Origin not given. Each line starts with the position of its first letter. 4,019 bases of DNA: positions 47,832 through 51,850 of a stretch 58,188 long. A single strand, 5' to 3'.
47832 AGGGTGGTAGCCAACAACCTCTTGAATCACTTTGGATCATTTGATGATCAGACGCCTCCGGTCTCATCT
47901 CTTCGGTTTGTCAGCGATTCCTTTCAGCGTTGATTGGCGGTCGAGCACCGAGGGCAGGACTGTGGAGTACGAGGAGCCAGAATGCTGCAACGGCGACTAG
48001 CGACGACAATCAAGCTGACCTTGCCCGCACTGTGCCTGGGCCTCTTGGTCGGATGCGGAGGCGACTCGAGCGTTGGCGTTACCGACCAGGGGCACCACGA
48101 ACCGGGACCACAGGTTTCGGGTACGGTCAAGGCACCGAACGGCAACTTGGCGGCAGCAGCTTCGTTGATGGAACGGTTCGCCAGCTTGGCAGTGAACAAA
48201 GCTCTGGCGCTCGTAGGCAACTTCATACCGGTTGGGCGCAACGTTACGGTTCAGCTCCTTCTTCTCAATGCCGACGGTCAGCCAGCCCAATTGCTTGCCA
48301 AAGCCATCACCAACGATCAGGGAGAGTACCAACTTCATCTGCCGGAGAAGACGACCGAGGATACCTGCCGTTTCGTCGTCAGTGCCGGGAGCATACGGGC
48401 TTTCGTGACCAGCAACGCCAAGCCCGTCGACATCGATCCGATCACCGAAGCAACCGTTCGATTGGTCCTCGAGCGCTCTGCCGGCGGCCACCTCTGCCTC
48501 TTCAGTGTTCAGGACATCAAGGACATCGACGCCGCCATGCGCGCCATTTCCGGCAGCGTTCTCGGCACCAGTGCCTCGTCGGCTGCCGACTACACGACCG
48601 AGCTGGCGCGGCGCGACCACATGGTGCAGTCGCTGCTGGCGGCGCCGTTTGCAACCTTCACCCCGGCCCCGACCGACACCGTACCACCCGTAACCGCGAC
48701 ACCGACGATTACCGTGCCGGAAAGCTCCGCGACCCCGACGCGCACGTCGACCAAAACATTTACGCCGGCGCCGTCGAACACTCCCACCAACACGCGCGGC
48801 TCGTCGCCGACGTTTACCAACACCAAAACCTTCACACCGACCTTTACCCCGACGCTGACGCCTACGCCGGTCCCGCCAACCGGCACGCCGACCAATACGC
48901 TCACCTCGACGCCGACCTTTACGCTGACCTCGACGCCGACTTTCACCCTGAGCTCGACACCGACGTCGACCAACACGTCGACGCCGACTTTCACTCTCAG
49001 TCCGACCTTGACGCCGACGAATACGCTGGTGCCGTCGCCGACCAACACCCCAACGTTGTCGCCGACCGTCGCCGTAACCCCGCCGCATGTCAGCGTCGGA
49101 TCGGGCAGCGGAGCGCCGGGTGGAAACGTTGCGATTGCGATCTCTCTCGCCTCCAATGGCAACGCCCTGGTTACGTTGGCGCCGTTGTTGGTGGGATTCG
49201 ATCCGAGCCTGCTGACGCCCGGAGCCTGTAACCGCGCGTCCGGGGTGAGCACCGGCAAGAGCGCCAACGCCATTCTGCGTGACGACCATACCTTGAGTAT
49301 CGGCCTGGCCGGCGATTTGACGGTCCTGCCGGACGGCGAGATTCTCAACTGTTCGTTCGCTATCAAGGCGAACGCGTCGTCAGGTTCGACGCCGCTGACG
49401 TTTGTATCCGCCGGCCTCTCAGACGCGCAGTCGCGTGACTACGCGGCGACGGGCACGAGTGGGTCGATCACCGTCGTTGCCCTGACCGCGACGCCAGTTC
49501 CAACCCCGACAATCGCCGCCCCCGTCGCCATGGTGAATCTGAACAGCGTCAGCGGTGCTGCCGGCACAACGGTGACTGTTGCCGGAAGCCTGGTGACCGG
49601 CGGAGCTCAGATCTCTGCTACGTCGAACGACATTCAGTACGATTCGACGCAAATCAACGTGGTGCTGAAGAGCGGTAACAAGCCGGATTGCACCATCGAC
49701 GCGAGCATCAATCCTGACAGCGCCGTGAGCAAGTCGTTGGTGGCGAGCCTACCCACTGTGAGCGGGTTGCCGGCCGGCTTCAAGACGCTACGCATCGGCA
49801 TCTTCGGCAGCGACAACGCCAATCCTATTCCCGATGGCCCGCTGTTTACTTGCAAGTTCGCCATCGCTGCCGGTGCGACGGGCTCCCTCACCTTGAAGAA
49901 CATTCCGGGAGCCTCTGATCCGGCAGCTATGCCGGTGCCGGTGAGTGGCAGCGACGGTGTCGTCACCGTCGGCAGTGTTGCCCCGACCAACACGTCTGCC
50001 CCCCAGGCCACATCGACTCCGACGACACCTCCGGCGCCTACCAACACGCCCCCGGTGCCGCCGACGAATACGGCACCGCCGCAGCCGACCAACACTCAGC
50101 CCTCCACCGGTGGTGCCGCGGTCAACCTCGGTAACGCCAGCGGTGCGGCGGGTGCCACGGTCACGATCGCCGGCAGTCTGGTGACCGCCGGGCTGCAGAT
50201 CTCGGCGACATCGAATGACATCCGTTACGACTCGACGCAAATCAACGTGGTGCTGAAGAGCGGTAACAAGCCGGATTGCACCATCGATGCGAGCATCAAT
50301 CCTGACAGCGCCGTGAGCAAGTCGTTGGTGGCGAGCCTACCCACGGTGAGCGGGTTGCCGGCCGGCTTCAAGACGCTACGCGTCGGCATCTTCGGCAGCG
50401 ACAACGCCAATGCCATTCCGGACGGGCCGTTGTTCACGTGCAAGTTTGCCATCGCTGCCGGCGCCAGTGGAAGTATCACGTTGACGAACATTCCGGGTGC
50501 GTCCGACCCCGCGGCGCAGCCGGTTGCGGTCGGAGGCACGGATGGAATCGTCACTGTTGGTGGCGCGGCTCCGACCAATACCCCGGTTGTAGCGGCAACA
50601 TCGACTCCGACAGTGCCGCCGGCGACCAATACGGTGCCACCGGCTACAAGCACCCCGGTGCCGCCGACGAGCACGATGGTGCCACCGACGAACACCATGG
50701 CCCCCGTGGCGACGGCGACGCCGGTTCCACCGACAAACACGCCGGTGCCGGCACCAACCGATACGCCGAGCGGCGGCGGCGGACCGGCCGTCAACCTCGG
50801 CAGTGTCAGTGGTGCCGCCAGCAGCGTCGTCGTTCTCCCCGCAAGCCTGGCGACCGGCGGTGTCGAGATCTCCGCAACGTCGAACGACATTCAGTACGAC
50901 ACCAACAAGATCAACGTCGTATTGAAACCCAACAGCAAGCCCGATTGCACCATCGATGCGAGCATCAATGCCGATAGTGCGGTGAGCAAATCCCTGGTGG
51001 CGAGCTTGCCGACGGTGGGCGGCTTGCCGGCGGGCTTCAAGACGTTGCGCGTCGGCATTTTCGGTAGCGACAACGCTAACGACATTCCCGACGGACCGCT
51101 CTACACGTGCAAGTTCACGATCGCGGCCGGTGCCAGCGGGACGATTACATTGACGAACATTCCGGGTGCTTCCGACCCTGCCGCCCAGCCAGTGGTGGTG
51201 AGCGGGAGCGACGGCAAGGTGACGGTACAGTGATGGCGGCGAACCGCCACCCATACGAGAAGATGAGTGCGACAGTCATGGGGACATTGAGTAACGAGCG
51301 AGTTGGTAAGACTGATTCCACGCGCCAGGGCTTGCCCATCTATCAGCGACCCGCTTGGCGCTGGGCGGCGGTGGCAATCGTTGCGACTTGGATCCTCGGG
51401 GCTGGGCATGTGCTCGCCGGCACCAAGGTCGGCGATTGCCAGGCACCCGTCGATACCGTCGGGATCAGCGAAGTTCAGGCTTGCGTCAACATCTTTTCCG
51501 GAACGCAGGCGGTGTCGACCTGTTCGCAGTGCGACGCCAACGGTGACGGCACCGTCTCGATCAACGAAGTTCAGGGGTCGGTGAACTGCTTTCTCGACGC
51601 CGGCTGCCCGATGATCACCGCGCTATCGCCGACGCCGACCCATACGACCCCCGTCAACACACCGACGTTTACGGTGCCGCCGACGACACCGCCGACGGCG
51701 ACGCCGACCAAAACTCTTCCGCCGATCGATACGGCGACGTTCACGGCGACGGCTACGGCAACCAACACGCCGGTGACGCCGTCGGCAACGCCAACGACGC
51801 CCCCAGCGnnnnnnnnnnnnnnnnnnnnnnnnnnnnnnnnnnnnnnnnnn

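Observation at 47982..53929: Candidate non-cellulosomal cohesin-dockerin surface display pair: four-cohesin lipoprotein coupled to a dockerin-bearing Cys-rich protein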

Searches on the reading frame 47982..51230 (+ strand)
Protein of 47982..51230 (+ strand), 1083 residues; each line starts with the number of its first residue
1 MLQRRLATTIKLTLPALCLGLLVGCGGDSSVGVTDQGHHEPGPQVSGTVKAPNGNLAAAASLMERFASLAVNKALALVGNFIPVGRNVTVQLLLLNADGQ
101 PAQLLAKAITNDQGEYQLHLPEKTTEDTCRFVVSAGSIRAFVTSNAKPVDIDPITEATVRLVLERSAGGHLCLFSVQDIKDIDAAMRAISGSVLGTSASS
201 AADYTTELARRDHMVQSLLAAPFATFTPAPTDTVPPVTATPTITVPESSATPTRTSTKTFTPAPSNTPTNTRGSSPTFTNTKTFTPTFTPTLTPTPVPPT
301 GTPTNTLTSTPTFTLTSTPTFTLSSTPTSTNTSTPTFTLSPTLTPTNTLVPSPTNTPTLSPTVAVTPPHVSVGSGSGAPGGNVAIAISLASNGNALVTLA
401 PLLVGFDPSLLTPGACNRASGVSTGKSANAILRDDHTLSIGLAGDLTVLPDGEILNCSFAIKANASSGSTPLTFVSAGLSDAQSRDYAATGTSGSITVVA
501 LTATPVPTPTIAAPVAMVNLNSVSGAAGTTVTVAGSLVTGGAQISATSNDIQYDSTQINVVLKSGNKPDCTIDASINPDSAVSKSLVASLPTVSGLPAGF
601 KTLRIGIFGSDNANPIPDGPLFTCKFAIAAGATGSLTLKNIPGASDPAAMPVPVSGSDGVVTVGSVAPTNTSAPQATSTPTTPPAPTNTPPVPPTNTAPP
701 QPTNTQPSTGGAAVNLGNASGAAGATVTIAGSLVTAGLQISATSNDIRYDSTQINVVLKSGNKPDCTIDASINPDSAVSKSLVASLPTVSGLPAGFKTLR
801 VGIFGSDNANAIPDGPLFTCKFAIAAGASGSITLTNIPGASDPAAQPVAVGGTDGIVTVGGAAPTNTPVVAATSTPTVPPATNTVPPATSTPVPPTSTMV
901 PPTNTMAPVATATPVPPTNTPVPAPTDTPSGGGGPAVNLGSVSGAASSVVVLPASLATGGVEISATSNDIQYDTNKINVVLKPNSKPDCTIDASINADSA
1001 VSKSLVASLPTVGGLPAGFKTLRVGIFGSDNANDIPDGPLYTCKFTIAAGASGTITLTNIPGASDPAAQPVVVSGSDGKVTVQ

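Call 3: search_protein_families(library=pfam, proteins=[window:47982-51230:+], max_evalue=1)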
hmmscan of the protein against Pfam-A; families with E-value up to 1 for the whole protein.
window:47982-51230:+ (1083 aa): 2 families
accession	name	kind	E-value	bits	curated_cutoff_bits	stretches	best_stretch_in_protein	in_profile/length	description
PF00963.24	Cohesin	-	9.7e-20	71.6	24.1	4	370-498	3-139/139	Cohesin domain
PF13349.12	DUF4097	-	0.37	10.6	22.9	0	460-755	79-175/247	Toastrack DUF4097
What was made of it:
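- On Cohesin domain (Pfam PF00963): 71.6 bits against a cut-off of 24.1, E=9.7e-20, 4 stretches (call 3).
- Checked: Pfam Cohesin PF00963 hits at E=9.7e-20 (71.6 bits against a cut-off of 24.1) with 4 stretches (call 3).
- Cohesin identity: Pfam E=9.7e-20 with 4 stretches (call 3).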

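Call 4: search_protein_families(library=ncbifam, proteins=[window:47982-51230:+], max_evalue=1)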
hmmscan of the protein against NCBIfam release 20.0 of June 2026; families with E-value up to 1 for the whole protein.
window:47982-51230:+ (1083 aa): 4 families
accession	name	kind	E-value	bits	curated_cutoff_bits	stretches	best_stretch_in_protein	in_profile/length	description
TIGR03786.1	strep_pil_rpt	domain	0.037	14.3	31.85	0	545-567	20-42/70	streptococcal pilin isopeptide linkage domain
NF007646.0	PRK10318.1-3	equivalog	0.074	13.2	171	0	810-848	69-107/122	hypothetical protein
TIGR03002.1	outer_YhbN_LptA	equivalog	0.16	11.8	71.7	0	538-563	72-97/142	lipopolysaccharide transport periplasmic protein LptA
NF035953.1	integrity_Cei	equivalog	0.36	10.6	150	0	670-755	37-126/212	envelope integrity protein Cei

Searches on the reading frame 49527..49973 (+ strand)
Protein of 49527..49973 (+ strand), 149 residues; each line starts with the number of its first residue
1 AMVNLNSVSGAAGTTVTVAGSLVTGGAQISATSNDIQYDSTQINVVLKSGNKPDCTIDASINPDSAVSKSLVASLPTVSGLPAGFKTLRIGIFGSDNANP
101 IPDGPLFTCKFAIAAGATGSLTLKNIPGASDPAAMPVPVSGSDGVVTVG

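Call 52: find_related_loci(query=A5, collection=metagenome_contigs, flank=8000)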
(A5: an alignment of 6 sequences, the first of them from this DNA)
Query A5 (149 aa) in metagenome_contigs; peptide patterns used: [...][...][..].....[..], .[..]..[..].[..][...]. (x = any residue, [..] = any of these).
89 stretches matched a pattern; 51 encode a relative of the query (tblastn E <= 1e-3); 51 distinct loci.
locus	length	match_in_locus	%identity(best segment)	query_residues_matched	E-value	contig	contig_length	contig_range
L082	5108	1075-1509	56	3-148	1e-43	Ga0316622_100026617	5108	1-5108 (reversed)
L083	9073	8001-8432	56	3-148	9e-43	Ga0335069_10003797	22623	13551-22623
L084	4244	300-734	53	2-148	1e-39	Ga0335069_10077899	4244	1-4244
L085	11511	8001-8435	47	2-148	8e-35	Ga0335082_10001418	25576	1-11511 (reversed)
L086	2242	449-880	45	3-148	2e-28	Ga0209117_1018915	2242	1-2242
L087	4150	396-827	43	3-148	5e-27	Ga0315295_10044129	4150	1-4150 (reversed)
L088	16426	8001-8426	42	4-148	2e-26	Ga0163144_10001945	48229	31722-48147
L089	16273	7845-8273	43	3-148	4e-27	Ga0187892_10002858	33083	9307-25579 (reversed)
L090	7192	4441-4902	39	3-148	4e-20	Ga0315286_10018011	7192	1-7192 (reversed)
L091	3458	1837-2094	45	28-117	2e-18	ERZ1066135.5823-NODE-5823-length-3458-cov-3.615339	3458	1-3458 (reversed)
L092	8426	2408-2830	39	5-148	7e-18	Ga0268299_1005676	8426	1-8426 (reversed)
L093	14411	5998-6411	36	2-148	1e-17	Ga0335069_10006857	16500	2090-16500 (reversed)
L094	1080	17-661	55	1-148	2e-15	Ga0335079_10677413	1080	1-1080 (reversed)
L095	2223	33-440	36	2-148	2e-15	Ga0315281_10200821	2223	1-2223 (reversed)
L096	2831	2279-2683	36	3-148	1e-14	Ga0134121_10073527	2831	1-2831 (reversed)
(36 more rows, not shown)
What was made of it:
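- Tried and rejected: I used the cohesin-B alignment instead (call 52).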

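Call 60: search_solved_structures(query=A5, max_evalue=1, show_alignments=1)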
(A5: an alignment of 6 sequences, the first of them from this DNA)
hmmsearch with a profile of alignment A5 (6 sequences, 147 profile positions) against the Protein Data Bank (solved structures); distinct sequences matched with E-value up to 1: 3.
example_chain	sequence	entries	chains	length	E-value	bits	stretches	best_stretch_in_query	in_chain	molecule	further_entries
6kgc_A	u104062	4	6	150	1.2e-06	31.6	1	3-146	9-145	Probably cellulosomal scaffolding protein, secreted cellulose-binding and cohesin domain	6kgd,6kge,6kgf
6kg8_A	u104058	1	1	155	1.3e-06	31.5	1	3-146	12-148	Probably cellulosomal scaffolding protein, secreted cellulose-binding and cohesin domain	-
4uyp_A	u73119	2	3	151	0.00072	22.6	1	2-46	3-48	Cellulosomal scaffoldin anchoring protein C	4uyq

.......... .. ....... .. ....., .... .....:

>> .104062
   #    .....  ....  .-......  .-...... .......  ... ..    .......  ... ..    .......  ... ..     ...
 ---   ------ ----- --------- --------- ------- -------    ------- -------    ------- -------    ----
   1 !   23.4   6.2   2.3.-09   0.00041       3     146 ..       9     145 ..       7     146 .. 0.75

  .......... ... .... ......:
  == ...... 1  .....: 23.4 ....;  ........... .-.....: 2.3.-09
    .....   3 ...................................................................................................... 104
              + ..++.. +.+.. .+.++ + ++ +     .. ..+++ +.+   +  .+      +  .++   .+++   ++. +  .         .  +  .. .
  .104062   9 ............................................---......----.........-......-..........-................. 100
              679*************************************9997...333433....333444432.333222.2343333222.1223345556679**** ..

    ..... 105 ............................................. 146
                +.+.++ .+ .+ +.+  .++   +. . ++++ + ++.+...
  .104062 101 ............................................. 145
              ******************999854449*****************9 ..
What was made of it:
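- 49527..49973 (+): Cohesin module 2, type B (aa 516-664). Profile match to PDB cohesin 6kgc (call 60).
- On Cohesin domain (Pfam PF00963): The type-B profile aligns positions 3-146 to 6kgc/6kg8 cohesins at E=1.2e-6 (call 60).
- The type-B profile aligns full-length to solved cohesins (call 60).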

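Call 74: search_protein_representatives(alignment_id=A6)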
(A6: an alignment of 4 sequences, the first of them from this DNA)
Query: 4 sequences, 149 profile positions. Proteins with E-value up to 0.001 (for the whole library): 1252; up to 1e-10: 476; up to 1e-30: 86. The best 150 are listed.
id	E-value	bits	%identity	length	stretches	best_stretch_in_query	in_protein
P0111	1.8e-246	823.2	-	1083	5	1-149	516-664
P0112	8.2e-154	522.5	-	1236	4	2-148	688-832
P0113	5.3e-135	461.4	-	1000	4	2-148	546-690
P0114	3.3e-131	449.1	-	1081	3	2-148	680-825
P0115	2.6e-117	404.0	-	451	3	3-149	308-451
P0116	1.5e-114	395.1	-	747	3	1-148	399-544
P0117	1.3e-110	382.3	-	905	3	3-148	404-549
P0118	1.5e-103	359.4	-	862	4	2-149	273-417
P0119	2.6e-98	342.4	-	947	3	1-149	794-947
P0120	9.6e-93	324.3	-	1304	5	2-148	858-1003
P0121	1.4e-89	314.1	-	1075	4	2-148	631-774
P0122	5.8e-89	312.1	-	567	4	2-148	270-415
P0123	6.1e-88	308.7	-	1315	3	3-148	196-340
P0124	5.0e-86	302.5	-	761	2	2-149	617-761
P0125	1.9e-77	274.6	-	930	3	2-149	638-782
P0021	1.8e-59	216.3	-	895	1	5-149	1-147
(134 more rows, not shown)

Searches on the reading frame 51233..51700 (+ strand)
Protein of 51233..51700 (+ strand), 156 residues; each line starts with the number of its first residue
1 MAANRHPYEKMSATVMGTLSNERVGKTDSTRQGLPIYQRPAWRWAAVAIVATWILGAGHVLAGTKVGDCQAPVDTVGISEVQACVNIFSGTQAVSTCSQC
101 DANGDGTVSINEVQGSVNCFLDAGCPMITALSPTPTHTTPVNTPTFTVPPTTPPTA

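Call 6: search_protein_families(library=pfam, proteins=[window:51233-51700:+], max_evalue=10)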
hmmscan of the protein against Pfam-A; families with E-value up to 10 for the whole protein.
window:51233-51700:+ (156 aa): 3 families
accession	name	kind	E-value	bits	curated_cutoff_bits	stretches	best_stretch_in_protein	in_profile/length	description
PF24258.1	DUF7459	-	0.027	15.2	27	1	49-113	31-94/105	Domain of unknown function (DUF7459)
PF00036.39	EF-hand_1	-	0.089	12.8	25.4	1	99-114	8-23/29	EF hand domain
PF13202.12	EF-hand_5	-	0.15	12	25.9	1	101-113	9-21/25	EF hand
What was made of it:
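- On EF-hand pair: Pfam EF-hand hits are below threshold for this copy (call 6).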
